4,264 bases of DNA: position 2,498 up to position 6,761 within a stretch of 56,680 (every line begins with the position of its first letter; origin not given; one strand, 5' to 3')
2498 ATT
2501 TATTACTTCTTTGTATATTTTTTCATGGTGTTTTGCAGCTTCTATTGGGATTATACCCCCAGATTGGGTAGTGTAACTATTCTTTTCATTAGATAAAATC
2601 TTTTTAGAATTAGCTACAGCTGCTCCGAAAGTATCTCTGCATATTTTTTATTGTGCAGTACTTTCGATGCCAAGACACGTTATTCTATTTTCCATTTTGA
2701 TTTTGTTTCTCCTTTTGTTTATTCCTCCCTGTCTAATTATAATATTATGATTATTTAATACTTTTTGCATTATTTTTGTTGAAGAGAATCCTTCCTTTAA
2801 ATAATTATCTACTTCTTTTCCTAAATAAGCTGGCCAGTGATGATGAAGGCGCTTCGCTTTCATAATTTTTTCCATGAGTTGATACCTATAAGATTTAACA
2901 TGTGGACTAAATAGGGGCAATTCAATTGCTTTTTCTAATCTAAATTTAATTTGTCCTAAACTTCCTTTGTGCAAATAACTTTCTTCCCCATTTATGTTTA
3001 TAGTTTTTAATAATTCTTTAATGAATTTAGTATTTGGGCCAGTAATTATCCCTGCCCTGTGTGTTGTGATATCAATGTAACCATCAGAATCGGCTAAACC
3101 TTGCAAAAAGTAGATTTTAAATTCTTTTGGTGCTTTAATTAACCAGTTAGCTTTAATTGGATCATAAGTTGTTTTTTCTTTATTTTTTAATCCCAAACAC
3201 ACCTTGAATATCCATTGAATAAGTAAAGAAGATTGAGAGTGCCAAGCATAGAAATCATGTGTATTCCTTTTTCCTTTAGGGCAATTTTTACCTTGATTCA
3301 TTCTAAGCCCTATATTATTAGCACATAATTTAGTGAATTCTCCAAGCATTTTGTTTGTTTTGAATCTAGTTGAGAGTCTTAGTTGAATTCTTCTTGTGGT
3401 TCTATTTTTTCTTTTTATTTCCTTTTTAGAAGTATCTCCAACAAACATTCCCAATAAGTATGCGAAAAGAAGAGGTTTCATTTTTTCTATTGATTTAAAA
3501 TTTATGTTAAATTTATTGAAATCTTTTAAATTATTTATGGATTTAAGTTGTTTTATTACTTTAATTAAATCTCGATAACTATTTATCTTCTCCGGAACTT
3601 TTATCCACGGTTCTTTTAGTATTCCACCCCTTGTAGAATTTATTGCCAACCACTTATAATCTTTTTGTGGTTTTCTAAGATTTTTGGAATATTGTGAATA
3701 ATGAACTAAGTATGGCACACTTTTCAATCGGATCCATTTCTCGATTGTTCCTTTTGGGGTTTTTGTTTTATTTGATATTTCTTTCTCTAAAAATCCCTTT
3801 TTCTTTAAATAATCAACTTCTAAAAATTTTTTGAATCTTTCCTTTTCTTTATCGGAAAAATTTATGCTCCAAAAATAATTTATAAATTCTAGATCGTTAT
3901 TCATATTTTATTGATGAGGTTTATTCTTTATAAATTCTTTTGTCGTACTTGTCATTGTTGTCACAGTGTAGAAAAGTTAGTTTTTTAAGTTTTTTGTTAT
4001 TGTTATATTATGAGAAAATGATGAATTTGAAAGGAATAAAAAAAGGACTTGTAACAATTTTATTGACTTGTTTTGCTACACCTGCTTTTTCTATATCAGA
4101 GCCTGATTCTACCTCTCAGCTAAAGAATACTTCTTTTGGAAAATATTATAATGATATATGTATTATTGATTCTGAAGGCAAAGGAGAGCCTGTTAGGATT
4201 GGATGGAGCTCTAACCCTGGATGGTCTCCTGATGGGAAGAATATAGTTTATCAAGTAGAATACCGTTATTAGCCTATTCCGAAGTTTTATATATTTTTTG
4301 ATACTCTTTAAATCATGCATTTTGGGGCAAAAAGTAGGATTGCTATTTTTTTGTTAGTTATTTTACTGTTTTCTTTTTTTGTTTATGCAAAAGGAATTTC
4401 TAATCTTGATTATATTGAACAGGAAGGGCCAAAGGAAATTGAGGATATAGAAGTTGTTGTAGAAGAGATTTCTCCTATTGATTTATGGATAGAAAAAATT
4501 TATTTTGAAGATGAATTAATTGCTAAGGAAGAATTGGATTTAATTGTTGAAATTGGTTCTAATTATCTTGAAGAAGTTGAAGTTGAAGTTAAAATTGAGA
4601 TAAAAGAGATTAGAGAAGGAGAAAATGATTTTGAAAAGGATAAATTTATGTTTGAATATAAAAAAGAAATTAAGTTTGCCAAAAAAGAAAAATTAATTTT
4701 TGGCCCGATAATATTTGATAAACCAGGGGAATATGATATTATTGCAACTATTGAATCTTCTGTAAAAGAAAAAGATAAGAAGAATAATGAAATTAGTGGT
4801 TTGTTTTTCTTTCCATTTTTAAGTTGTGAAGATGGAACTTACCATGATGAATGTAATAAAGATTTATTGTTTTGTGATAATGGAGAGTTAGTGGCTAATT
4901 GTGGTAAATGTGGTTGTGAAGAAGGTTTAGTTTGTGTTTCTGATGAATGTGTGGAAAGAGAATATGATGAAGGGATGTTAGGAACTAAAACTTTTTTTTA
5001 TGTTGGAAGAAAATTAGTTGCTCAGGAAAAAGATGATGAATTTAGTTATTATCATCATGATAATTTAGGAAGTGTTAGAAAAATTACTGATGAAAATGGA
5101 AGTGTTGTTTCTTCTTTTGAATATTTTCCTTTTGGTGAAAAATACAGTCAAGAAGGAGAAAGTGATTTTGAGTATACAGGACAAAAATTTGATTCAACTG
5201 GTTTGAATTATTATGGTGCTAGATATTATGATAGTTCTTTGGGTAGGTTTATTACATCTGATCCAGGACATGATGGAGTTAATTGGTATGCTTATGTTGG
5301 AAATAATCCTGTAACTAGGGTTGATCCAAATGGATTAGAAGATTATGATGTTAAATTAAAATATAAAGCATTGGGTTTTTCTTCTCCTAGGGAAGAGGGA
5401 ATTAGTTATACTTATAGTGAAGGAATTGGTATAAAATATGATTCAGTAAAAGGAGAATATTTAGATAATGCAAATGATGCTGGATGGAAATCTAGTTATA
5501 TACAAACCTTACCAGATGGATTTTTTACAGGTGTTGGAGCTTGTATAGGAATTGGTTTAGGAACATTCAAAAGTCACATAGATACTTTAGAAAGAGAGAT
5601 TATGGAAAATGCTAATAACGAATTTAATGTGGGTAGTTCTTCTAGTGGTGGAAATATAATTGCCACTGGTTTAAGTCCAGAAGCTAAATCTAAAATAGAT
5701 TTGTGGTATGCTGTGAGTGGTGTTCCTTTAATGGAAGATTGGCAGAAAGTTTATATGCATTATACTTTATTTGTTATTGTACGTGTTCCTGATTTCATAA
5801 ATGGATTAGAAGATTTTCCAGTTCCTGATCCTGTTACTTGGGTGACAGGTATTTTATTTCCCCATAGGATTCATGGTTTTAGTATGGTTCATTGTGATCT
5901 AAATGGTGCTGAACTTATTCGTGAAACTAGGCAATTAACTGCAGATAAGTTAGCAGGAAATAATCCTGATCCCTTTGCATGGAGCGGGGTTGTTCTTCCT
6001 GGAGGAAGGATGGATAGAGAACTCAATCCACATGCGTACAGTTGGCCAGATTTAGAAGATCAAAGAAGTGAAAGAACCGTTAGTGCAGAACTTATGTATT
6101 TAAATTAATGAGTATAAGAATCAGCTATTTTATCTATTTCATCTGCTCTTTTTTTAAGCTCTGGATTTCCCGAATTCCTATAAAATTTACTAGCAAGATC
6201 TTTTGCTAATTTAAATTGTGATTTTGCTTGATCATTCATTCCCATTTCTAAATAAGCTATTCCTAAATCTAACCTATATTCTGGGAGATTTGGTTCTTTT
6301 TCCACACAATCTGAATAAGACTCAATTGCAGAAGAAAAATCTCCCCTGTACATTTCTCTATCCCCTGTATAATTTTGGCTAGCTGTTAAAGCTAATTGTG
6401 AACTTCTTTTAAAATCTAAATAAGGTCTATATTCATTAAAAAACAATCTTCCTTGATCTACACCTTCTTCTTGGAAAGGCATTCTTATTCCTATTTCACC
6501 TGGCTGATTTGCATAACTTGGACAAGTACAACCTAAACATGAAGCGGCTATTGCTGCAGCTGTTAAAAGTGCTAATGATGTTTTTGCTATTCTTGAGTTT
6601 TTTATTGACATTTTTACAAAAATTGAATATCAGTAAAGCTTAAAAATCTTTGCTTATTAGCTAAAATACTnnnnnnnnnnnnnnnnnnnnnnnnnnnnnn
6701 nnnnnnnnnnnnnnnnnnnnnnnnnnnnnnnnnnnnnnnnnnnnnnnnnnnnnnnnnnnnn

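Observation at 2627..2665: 18-nt bulge-helix-bulge intron inside the kae1 coding sequence: excision removes an in-frame TAA and rebuilds the conserved TAHTFG motif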

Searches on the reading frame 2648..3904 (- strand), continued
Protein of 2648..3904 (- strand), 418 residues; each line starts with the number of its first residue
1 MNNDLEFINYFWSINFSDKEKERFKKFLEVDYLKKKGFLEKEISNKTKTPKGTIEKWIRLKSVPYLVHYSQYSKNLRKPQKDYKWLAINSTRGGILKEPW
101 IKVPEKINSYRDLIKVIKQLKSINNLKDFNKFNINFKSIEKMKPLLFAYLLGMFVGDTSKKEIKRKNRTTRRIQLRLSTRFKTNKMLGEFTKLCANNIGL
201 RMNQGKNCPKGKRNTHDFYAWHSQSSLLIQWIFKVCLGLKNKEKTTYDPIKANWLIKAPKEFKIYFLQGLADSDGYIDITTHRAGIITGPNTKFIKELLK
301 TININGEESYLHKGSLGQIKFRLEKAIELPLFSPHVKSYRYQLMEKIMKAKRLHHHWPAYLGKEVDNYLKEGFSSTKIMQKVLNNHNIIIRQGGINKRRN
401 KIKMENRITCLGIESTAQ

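Call 87: fold_search(model_id=the predicted structure, library=pdb)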
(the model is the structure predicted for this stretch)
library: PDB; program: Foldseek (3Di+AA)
matches with E <= 10: 411; with E <= 0.001: 67
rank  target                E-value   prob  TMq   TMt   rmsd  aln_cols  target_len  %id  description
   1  2vs8_K                3.0e-07  1.00  0.33  0.66   4.1       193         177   17  The crystal structure of I-DmoI in complex with DNA and Mn (released 2008-11-11)
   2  1ef0_A                5.2e-07  1.00  0.29  0.28  21.3       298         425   17  CRYSTAL STRUCTURE OF PI-SCEI MINIPRECURSOR (released 2000-06-07)
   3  5o6i_F                1.0e-06  1.00  0.34  0.68   4.2       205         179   18  Structures and dynamics of mesophilic variants from the homing endonuclease I-DmoI (released 2017-12-06)
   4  2vs7_G                1.1e-06  1.00  0.33  0.67   4.1       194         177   17  The crystal structure of I-DmoI in complex with DNA and Ca (released 2008-11-11)
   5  4unc_G                1.6e-06  1.00  0.33  0.66   4.2       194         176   17  THE CRYSTAL STRUCTURE OF I-DMOI IN COMPLEX WITH ITS TARGET DNA AT 8 DAYS INCUBATION IN 5MM MN (STATE 6) (released 2014-12-17)
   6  5o6i_A                1.8e-06  1.00  0.34  0.64   4.2       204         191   17  Structures and dynamics of mesophilic variants from the homing endonuclease I-DmoI (released 2017-12-06)
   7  1jva_B                1.9e-06  1.00  0.34  0.32  20.0       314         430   17  CRYSTAL STRUCTURE OF THE VMA1-DERIVED ENDONUCLEASE BEARING THE N AND C EXTEIN PROPEPTIDES (released 2002-08-29)
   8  4d6o_G                2.2e-06  1.00  0.32  0.65   4.2       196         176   17  THE CRYSTAL STRUCTURE OF I-DMOI IN COMPLEX WITH ITS TARGET DNA AT 1H INCUBATION IN 5MM MG (STATE 2) (released 2014-12-17)
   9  5ak9_J                2.3e-06  1.00  0.32  0.64   4.2       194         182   18  THE CRYSTAL STRUCTURE OF I-DMOI Q42AK120M IN COMPLEX WITH ITS TARGET DNA IN THE PRESENCE OF 2MM MN (released 2015-06-17)
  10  4unc_A                2.4e-06  1.00  0.34  0.67   4.1       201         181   17  THE CRYSTAL STRUCTURE OF I-DMOI IN COMPLEX WITH ITS TARGET DNA AT 8 DAYS INCUBATION IN 5MM MN (STATE 6) (released 2014-12-17)
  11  2ab5_B                2.4e-06  1.00  0.35  0.51   6.1       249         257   11  bI3 LAGLIDADG Maturase (released 2005-08-30)
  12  4ut0_K                2.6e-06  1.00  0.33  0.67   4.1       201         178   17  THE CRYSTAL STRUCTURE OF I-DMOI IN COMPLEX WITH ITS TARGET DNA AT 10 DAYS INCUBATION IN 5MM MN (STATE 7) (released 2014-12-17)
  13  4una_G                2.6e-06  1.00  0.32  0.66   4.2       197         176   18  THE CRYSTAL STRUCTURE OF I-DMOI IN COMPLEX WITH ITS TARGET DNA AT 2 DAYS INCUBATION IN 5MM MN (STATE 4) (released 2014-12-17)
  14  7qss                  2.7e-06  1.00  0.36  0.33   3.7       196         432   15  Crystal structure of homing endonuclease-associated TliVMA intein (C1A) (released 2022-03-30)
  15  4unb_A                2.7e-06  1.00  0.34  0.67   4.2       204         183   18  THE CRYSTAL STRUCTURE OF I-DMOI IN COMPLEX WITH ITS TARGET DNA AT 6 DAYS INCUBATION IN 5MM MN (STATE 5) (released 2014-12-17)
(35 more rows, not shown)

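Call 108: search_protein_representatives(alignment_id=A3)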
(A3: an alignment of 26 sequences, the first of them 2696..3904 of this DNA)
Query: 26 sequences, 419 profile positions. Proteins with E-value up to 0.001 (for the whole library): 471; up to 1e-10: 334; up to 1e-30: 202. The best 150 are listed.
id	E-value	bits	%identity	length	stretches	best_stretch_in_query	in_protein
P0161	7.0e-180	614.8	-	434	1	3-418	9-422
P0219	1.1e-171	587.9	-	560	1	9-417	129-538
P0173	3.2e-167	573.1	-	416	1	6-413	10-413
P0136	4.9e-166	569.2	-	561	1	5-415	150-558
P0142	8.7e-162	555.2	-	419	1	7-418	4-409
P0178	6.8e-158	542.4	-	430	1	2-417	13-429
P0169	1.2e-157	541.6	-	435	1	3-414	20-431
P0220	1.2e-150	518.5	-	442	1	4-414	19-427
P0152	3.0e-145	500.8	-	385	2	4-300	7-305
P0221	5.8e-144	496.5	-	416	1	14-416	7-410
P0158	9.1e-142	489.3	-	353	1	93-415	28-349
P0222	3.2e-138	477.6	-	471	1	3-412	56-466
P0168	2.5e-124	431.8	-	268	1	165-417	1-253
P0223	8.0e-119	413.7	-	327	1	95-413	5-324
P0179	1.4e-112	393.1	-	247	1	128-371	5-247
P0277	3.7e-54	200.7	-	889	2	19-416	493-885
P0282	9.1e-52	192.8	-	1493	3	26-415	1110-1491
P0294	7.5e-49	183.2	-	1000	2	35-414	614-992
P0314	4.5e-45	170.7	-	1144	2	19-413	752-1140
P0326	2.8e-43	164.8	-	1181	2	14-360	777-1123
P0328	4.8e-43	164.0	-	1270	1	22-364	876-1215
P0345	1.8e-40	155.6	-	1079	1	9-375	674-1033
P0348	4.7e-40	154.2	-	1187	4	10-414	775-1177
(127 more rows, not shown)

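Call 109: search_protein_families(library=pfam, proteins=[P0282, P0277, P0294, P0314, P0326, P0328, P0345, P0348], max_evalue=0.0001)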
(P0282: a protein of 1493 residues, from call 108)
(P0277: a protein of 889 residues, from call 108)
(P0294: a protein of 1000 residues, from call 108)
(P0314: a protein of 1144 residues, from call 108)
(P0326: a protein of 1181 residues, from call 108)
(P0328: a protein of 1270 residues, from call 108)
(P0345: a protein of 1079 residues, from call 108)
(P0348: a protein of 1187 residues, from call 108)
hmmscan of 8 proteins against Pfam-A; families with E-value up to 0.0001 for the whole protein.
P0282 (1493 aa): 0 families

P0277 (889 aa): 1 family
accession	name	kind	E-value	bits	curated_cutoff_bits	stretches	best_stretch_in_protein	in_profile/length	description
PF14528.11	LAGLIDADG_3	-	7.7e-06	26.5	22.5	0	744-792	3-55/82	LAGLIDADG-like domain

P0294 (1000 aa): 1 family
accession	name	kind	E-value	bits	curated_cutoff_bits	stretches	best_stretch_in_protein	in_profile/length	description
PF14528.11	LAGLIDADG_3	-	1.3e-06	29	22.5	1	845-914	3-78/82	LAGLIDADG-like domain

P0314 (1144 aa): 1 family
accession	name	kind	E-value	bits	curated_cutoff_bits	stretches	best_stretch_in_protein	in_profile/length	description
PF14528.11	LAGLIDADG_3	-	1e-08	35.7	22.5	1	1000-1050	1-55/82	LAGLIDADG-like domain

P0326 (1181 aa): 8 families
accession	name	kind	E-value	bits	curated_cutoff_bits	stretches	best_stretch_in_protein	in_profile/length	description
PF13518.12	HTH_28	-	9e-08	32.5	25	0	813-839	8-34/52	Helix-turn-helix domain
PF13936.12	HTH_38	-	2.8e-07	30.6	27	0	605-634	11-39/44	Helix-turn-helix domain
PF13384.12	HTH_23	-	6.5e-07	29.4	24.6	0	612-634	14-39/50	Homeodomain-like domain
PF04545.22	Sigma70_r4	-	3.8e-06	26.8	24.1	0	602-634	7-39/50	Sigma-70, region 4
PF01381.28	HTH_3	-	1.3e-05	25.5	23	0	615-634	9-28/55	Helix-turn-helix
PF12840.13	HTH_20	-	1.7e-05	25.1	27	0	601-637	3-40/51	Helix-turn-helix domain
PF08281.18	Sigma70_r4_2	-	3e-05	24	25.7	0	605-634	16-45/54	Sigma-70, region 4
PF01047.28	MarR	-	5.7e-05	23.4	24.6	0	611-634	13-36/59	MarR family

P0328 (1270 aa): 3 families
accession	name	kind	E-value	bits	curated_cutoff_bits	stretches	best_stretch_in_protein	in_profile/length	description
PF13384.12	HTH_23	-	1.9e-07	31.1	24.6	0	649-678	15-42/50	Homeodomain-like domain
PF04545.22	Sigma70_r4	-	5e-06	26.4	24.1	0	648-670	15-37/50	Sigma-70, region 4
PF14528.11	LAGLIDADG_3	-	3.7e-05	24.4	22.5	0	1125-1175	1-55/82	LAGLIDADG-like domain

P0345 (1079 aa): 8 families
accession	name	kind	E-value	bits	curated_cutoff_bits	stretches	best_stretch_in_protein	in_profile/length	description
PF13384.12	HTH_23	-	6.4e-08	32.6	24.6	0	507-533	13-39/50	Homeodomain-like domain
PF12833.13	HTH_18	-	3.1e-06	27.8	33.6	0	500-535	33-69/80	Helix-turn-helix domain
PF01381.28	HTH_3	-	5.6e-06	26.7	23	0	511-533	9-31/55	Helix-turn-helix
PF00165.29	HTH_AraC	-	8.7e-06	26.2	26.6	0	457-489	6-38/42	Bacterial regulatory helix-turn-helix proteins, AraC family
PF12728.13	HTH_17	-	2.6e-05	24.8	27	0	512-556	2-40/51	Helix-turn-helix domain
PF14528.11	LAGLIDADG_3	-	2.8e-05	24.7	22.5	0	817-877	1-55/82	LAGLIDADG-like domain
PF13518.12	HTH_28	-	9e-05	22.9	25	0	507-534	8-35/52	Helix-turn-helix domain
PF08281.18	Sigma70_r4_2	-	9.7e-05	22.4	25.7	0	506-530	21-45/54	Sigma-70, region 4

P0348 (1187 aa): 0 families

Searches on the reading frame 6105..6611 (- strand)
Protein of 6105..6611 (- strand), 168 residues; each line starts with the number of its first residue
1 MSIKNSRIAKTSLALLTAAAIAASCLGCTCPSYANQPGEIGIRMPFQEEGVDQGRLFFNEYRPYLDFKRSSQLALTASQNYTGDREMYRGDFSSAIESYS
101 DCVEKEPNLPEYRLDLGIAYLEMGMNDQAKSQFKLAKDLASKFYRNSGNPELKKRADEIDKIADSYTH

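Call 96: search_protein_families(library=pfam, proteins=[window:6105-6611:-], max_evalue=0.001)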
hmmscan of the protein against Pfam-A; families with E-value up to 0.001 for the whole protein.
window:6105-6611:- (168 aa): 7 families
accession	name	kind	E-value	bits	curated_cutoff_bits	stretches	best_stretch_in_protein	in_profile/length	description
PF13414.12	TPR_11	-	1.2e-06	28.5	26.8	1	83-124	1-42/42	TPR repeat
PF14559.12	TPR_19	-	1.5e-05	25.7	25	1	89-134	4-49/68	Tetratricopeptide repeat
PF07719.23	TPR_2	-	3.4e-05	24.1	27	0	80-108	5-33/34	Tetratricopeptide repeat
PF24575.1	TPR_Slam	-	7.3e-05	23.6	35.2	1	88-133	59-104/104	Surface lipoprotein assembly modifier, N-terminal TPR repeats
PF00515.34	TPR_1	-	0.00028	21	27.8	0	115-140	6-31/34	Tetratricopeptide repeat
PF13174.12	TPR_6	-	0.00083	20.3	26.3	0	114-134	4-24/33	Tetratricopeptide repeat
PF13431.12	TPR_17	-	0.00098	19.7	24.4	0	99-130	2-33/34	Tetratricopeptide repeat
